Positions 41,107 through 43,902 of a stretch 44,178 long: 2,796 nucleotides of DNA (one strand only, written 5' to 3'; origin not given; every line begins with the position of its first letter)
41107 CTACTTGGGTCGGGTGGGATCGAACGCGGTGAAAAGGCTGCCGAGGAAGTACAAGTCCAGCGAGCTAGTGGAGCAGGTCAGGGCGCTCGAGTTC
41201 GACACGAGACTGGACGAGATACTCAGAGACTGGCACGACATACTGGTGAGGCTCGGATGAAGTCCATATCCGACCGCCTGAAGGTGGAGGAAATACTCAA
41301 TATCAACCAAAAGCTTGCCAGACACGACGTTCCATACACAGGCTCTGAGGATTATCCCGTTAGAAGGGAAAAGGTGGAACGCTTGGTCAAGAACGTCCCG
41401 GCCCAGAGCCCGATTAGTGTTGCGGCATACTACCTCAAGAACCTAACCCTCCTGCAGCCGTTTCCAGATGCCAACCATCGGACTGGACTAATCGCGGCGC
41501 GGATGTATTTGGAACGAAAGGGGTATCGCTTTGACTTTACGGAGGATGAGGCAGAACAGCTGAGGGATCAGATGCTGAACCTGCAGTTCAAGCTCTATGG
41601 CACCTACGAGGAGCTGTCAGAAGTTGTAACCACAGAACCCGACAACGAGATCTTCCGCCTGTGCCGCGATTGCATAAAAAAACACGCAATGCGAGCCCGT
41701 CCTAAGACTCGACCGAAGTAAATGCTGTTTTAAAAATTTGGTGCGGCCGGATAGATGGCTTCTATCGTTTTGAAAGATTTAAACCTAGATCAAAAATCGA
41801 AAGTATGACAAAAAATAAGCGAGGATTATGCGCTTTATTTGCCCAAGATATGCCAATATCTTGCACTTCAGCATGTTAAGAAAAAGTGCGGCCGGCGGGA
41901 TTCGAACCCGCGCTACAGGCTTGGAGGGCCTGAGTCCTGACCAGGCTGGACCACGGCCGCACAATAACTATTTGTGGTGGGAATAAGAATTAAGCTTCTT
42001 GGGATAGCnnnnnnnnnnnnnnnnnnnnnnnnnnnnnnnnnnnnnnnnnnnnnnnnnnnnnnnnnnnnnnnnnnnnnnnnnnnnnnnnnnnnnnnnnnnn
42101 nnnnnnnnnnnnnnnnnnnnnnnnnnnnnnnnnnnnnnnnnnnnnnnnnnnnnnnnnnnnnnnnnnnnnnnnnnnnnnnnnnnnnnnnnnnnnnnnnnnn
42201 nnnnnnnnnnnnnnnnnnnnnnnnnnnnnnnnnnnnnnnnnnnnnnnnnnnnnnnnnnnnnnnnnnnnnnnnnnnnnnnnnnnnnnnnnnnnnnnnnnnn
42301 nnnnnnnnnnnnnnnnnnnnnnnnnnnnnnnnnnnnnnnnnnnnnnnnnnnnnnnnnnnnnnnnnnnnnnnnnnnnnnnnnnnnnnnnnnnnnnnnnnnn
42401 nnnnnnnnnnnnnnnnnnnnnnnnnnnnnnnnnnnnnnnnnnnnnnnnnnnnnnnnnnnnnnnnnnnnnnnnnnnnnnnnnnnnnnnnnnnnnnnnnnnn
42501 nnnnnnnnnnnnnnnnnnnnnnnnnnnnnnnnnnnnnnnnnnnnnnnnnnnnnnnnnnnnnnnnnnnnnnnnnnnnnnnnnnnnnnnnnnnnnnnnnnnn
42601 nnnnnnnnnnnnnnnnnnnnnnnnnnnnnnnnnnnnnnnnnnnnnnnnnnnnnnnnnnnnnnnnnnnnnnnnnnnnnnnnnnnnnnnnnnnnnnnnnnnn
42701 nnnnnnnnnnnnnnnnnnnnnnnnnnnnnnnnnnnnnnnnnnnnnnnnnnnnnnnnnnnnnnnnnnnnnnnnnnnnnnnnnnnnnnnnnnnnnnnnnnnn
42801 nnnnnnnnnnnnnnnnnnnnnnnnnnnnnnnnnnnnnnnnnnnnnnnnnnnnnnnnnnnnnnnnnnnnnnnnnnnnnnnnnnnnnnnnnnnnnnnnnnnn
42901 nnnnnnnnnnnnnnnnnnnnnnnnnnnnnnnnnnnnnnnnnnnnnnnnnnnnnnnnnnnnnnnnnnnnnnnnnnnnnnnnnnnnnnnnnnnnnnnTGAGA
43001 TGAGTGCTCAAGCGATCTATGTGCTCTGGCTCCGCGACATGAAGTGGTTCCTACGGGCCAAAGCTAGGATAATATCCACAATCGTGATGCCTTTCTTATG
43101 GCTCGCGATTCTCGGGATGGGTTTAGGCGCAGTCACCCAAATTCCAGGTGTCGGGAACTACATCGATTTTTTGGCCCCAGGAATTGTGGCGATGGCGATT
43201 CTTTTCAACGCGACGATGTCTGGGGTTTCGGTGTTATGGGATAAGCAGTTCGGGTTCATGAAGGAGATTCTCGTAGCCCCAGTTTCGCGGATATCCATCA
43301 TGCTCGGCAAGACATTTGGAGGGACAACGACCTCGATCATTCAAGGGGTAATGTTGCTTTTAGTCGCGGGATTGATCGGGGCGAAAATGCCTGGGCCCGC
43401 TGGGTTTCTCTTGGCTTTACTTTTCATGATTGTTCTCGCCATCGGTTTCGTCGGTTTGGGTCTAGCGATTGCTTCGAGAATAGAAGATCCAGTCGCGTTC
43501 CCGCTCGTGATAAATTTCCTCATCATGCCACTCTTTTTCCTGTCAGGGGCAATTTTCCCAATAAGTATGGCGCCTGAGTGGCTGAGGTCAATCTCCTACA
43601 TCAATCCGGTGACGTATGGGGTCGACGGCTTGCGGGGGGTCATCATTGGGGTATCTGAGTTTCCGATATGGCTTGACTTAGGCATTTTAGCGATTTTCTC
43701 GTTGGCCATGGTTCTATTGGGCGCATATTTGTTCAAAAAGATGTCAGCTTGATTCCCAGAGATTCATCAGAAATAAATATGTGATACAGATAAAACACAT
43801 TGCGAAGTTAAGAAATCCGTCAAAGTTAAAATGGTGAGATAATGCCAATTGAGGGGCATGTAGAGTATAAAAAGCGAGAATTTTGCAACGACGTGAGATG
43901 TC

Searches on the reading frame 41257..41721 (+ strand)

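Call 74: search_protein_families(library=pfam, max_evalue=0.1, proteins=[window:41257-41721:+])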
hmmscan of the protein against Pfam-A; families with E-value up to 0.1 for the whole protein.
window:41257-41721:+ (154 aa): 1 family
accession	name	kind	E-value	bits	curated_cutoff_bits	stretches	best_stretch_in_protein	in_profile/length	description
PF02661.23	Fic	-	7.5e-06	27.1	24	1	34-85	36-93/93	Fic/DOC family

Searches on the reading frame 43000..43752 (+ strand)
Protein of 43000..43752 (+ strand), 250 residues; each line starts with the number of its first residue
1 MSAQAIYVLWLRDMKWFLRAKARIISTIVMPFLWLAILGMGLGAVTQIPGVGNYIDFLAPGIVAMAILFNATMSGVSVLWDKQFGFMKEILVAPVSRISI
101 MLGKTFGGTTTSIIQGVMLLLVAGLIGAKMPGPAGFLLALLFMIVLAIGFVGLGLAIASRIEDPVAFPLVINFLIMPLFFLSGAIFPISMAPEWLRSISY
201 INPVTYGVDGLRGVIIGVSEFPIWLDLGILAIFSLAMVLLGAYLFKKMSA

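Call 77: find_encoding_contigs(protein=window:43000-43752:+, flank=10000, max_places=1)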
Protein window:43000-43752:+ (250 aa): 1 contig read that carries it; 1 place shown.
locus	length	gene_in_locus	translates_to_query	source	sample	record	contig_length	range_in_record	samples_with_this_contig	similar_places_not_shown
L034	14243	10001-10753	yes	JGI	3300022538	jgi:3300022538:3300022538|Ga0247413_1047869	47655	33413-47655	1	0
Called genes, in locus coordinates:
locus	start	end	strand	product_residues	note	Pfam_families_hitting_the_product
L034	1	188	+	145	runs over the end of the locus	-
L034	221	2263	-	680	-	-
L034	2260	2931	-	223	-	-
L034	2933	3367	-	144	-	-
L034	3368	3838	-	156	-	-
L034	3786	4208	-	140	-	-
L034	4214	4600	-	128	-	-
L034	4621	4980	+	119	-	PF01541:GIY-YIG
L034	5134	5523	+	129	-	-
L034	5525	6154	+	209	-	-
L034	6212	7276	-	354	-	PF00091:Tubulin, PF21011:CetZ_C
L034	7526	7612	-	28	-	-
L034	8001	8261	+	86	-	-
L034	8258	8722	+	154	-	PF02661:Fic (faint), PF26511:DUF8172 (faint)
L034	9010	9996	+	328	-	PF00005:ABC_tran, PF13304:AAA_21 (weak), PF13732:DrrA1-3_C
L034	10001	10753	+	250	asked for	PF01061:ABC2_membrane, PF12698:ABC2_membrane_3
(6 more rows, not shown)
